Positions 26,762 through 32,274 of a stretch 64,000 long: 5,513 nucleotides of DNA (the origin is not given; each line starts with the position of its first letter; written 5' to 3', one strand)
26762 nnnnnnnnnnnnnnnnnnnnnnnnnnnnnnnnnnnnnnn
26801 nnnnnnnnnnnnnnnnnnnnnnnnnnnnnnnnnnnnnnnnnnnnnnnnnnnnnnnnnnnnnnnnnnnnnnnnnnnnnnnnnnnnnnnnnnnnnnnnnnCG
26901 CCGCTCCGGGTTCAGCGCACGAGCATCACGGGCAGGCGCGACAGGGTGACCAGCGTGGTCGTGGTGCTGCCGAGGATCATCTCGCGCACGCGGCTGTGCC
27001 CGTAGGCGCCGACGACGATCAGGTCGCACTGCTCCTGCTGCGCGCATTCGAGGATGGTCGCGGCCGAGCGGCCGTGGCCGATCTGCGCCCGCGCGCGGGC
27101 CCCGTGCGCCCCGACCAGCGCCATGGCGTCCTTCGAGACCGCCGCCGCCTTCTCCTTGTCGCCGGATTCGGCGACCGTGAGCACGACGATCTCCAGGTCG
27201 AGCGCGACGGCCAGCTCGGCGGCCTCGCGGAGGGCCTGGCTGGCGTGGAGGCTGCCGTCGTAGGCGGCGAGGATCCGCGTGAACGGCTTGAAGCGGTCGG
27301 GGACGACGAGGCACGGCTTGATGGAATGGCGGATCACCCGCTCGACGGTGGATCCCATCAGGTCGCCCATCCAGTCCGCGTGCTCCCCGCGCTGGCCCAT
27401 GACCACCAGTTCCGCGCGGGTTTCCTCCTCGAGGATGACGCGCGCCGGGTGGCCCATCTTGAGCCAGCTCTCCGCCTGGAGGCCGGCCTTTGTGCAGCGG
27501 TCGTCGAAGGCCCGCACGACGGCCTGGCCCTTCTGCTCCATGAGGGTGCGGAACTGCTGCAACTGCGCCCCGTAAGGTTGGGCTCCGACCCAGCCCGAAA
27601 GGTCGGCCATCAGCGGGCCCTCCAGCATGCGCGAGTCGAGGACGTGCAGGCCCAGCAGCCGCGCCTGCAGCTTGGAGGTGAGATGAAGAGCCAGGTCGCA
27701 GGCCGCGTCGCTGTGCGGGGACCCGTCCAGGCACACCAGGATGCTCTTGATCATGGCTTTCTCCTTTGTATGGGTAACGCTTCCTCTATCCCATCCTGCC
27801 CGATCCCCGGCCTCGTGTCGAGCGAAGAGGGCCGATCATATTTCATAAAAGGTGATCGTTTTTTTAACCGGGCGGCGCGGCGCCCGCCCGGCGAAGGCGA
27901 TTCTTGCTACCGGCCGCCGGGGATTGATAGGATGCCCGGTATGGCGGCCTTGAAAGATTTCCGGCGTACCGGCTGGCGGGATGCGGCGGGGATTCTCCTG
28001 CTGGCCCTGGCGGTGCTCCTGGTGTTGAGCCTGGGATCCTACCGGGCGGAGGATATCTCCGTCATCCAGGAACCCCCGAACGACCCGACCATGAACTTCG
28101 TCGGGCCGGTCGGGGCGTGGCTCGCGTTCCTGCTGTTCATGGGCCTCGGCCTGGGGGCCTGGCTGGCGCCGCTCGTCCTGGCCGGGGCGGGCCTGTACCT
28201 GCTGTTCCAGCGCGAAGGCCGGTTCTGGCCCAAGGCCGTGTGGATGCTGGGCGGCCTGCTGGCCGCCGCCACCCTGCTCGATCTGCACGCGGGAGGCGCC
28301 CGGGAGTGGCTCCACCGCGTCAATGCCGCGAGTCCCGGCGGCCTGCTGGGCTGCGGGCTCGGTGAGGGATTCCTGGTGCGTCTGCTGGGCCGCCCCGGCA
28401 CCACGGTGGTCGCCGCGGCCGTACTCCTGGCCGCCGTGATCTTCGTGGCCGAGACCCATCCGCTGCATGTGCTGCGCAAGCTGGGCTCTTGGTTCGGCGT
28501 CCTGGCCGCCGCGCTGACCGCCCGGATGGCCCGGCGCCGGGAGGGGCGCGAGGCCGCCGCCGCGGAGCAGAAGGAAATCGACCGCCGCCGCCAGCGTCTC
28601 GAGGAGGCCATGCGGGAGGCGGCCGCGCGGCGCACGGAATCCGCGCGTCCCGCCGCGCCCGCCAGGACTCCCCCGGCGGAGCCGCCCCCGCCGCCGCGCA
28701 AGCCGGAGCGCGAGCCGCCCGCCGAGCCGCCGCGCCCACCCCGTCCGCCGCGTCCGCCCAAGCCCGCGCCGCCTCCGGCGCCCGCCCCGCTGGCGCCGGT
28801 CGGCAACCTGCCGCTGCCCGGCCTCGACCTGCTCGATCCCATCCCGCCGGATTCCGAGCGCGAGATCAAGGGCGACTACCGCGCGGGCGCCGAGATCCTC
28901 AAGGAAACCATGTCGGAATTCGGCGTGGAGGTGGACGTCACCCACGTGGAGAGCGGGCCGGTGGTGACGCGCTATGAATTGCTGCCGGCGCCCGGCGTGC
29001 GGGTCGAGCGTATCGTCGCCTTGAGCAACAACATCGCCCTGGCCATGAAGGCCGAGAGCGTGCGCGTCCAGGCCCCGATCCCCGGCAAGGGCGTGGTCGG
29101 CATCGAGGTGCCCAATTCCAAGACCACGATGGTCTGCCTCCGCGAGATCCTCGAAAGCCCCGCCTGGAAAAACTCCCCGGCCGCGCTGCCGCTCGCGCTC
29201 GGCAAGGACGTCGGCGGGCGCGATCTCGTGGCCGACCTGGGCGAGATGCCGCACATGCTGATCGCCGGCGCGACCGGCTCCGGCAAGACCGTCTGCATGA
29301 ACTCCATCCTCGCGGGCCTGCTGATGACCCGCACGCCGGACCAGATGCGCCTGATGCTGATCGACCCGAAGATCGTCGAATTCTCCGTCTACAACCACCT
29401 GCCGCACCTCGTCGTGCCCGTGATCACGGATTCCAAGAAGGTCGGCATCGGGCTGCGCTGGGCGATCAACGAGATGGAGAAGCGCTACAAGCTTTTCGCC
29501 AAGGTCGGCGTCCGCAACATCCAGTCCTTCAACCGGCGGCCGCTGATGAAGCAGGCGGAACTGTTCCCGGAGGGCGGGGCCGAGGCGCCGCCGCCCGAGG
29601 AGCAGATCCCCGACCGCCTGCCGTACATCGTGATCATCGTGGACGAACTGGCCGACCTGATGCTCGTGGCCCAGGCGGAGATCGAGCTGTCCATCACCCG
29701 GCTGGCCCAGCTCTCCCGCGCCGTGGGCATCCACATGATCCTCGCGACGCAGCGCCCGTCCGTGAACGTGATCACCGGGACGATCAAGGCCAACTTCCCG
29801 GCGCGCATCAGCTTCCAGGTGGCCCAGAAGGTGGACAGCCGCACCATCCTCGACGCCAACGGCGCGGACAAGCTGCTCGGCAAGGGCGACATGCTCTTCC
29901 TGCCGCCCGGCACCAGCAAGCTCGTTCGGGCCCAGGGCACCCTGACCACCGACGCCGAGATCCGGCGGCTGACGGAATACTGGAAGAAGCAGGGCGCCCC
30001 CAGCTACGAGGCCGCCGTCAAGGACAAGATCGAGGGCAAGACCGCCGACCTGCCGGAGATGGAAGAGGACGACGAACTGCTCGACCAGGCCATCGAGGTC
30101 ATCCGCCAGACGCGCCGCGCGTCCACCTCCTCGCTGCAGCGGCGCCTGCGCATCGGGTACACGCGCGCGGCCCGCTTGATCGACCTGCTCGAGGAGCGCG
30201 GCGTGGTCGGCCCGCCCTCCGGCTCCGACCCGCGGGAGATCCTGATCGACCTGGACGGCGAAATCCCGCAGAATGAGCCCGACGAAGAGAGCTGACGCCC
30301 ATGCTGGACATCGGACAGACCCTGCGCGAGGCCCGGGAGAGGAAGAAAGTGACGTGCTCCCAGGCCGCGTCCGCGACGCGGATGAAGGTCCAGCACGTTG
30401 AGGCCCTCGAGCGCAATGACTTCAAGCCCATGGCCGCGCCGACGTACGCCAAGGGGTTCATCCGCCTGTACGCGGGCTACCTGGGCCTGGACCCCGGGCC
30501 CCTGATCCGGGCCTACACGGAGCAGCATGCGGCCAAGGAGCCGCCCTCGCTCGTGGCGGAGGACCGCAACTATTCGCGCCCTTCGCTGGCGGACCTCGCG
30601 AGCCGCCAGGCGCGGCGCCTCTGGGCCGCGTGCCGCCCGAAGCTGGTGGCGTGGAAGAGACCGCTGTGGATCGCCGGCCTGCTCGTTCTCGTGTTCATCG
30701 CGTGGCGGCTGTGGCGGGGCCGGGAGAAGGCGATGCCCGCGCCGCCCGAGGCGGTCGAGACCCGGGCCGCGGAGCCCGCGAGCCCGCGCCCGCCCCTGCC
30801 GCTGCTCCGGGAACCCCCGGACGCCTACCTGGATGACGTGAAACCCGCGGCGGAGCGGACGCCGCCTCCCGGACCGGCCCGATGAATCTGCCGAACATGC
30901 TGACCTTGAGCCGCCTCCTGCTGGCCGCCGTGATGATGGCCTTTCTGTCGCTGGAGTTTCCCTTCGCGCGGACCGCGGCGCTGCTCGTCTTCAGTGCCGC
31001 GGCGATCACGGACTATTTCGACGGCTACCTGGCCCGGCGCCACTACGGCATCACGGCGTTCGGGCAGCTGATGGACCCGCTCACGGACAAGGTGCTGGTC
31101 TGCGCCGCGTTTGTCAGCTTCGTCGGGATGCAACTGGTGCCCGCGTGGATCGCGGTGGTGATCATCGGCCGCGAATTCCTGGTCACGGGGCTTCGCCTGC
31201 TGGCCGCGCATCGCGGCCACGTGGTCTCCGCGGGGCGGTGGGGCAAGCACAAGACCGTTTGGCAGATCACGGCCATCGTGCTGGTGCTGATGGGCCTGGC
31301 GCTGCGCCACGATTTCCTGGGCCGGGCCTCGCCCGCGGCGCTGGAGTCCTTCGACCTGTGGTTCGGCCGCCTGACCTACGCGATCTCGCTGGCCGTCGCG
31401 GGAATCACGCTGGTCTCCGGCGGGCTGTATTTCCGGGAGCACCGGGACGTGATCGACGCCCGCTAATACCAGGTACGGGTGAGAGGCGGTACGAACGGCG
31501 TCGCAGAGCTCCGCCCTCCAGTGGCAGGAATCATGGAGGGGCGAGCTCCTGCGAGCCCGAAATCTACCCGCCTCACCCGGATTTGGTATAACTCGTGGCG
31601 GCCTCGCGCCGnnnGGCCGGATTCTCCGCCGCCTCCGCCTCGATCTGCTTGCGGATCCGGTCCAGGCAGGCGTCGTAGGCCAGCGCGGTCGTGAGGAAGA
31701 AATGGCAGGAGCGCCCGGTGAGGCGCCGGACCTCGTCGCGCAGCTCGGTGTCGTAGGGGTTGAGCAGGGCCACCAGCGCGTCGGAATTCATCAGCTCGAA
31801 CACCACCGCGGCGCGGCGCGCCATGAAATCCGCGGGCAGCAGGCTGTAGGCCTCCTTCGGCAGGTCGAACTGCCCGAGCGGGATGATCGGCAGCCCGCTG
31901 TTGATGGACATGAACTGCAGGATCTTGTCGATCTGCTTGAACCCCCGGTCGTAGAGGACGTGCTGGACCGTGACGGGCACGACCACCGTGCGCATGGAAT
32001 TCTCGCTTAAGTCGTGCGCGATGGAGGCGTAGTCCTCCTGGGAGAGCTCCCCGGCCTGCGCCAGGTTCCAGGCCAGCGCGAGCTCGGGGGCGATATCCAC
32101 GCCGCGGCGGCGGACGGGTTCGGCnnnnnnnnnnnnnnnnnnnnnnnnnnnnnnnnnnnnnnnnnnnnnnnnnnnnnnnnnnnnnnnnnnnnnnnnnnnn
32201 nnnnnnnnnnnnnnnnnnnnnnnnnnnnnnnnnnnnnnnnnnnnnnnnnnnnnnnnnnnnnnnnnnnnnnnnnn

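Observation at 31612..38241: Second, sigma-54-controlled pilus-like module: GspE-N-only protein, PilB, PilC, NtrC-type regulator and two paralogous DUF1559-like pilins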

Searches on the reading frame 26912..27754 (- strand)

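Call 27: search_protein_families(library=pfam, proteins=[window:26912-27754:-], max_evalue=0.00001)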
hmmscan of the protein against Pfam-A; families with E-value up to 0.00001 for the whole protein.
window:26912-27754:- (280 aa): 1 family
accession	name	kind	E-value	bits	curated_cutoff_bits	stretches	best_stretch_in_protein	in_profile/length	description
PF00582.32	Usp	-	1.1e-42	146.4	24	2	1-152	1-141/141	Universal stress protein family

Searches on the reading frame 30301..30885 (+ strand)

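Call 3: search_protein_families(library=pfam, proteins=[window:30301-30885:+], max_evalue=0.01)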
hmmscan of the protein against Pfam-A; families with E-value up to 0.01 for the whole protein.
window:30301-30885:+ (194 aa): 2 families
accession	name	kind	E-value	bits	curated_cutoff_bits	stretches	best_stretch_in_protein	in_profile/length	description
PF13413.12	HTH_25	-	1.1e-20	73.6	24.6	1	7-67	1-61/62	Helix-turn-helix domain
PF13560.12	HTH_31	-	0.00011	22.9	27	1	4-38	2-36/64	Helix-turn-helix domain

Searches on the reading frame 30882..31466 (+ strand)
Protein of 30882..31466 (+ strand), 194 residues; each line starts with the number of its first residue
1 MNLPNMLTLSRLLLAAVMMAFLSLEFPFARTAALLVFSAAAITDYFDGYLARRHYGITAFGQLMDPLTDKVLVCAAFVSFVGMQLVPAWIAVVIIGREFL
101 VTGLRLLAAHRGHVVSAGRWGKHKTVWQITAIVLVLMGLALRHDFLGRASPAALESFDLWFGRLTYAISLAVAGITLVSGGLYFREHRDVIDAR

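Call 3: search_protein_families(library=pfam, proteins=[window:30882-31466:+], max_evalue=0.01)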
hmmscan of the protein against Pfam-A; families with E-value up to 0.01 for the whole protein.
window:30882-31466:+ (194 aa): 1 family
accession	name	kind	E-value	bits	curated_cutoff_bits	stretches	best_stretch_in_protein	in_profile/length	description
PF01066.26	CDP-OH_P_transf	-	3.4e-39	135.1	22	1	1-145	1-138/152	CDP-alcohol phosphatidyltransferase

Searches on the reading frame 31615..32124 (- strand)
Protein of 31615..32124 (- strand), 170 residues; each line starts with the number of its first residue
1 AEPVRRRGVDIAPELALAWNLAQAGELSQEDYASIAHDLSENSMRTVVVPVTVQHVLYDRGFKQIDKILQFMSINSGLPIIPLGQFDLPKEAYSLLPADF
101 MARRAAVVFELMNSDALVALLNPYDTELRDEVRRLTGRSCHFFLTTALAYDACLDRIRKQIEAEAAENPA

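Call 119: search_solved_structures(query=window:31615-32124:-, max_evalue=10, show_alignments=4)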
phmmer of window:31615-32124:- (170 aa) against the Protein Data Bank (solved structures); distinct sequences matched with E-value up to 10: 7.
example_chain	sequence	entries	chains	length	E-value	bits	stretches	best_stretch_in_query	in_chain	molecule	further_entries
6f8l_G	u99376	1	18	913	1.5e-10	44.6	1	52-151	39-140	Type IV pilus assembly protein PilF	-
9g1w_A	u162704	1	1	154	3.9e-08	36.7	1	52-151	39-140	Type IV pilus assembly ATPase PilB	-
6olj_C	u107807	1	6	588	0.00041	23.6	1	57-160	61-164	Type IV pilus biogenesis ATPase PilB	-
5tsg_B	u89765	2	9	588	0.00041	23.6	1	57-160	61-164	Type IV pilus biogenesis ATPase PilB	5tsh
3jc8_Ba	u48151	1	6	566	0.0061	19.8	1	59-155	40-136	Type IV-A pilus assembly ATPase PilB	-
5zfr_A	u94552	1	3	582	0.0065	19.7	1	56-158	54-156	Type IV pilus biogenesis ATPase PilB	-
5htl_A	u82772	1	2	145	0.19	15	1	56-129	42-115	MSHA biogenesis protein MshE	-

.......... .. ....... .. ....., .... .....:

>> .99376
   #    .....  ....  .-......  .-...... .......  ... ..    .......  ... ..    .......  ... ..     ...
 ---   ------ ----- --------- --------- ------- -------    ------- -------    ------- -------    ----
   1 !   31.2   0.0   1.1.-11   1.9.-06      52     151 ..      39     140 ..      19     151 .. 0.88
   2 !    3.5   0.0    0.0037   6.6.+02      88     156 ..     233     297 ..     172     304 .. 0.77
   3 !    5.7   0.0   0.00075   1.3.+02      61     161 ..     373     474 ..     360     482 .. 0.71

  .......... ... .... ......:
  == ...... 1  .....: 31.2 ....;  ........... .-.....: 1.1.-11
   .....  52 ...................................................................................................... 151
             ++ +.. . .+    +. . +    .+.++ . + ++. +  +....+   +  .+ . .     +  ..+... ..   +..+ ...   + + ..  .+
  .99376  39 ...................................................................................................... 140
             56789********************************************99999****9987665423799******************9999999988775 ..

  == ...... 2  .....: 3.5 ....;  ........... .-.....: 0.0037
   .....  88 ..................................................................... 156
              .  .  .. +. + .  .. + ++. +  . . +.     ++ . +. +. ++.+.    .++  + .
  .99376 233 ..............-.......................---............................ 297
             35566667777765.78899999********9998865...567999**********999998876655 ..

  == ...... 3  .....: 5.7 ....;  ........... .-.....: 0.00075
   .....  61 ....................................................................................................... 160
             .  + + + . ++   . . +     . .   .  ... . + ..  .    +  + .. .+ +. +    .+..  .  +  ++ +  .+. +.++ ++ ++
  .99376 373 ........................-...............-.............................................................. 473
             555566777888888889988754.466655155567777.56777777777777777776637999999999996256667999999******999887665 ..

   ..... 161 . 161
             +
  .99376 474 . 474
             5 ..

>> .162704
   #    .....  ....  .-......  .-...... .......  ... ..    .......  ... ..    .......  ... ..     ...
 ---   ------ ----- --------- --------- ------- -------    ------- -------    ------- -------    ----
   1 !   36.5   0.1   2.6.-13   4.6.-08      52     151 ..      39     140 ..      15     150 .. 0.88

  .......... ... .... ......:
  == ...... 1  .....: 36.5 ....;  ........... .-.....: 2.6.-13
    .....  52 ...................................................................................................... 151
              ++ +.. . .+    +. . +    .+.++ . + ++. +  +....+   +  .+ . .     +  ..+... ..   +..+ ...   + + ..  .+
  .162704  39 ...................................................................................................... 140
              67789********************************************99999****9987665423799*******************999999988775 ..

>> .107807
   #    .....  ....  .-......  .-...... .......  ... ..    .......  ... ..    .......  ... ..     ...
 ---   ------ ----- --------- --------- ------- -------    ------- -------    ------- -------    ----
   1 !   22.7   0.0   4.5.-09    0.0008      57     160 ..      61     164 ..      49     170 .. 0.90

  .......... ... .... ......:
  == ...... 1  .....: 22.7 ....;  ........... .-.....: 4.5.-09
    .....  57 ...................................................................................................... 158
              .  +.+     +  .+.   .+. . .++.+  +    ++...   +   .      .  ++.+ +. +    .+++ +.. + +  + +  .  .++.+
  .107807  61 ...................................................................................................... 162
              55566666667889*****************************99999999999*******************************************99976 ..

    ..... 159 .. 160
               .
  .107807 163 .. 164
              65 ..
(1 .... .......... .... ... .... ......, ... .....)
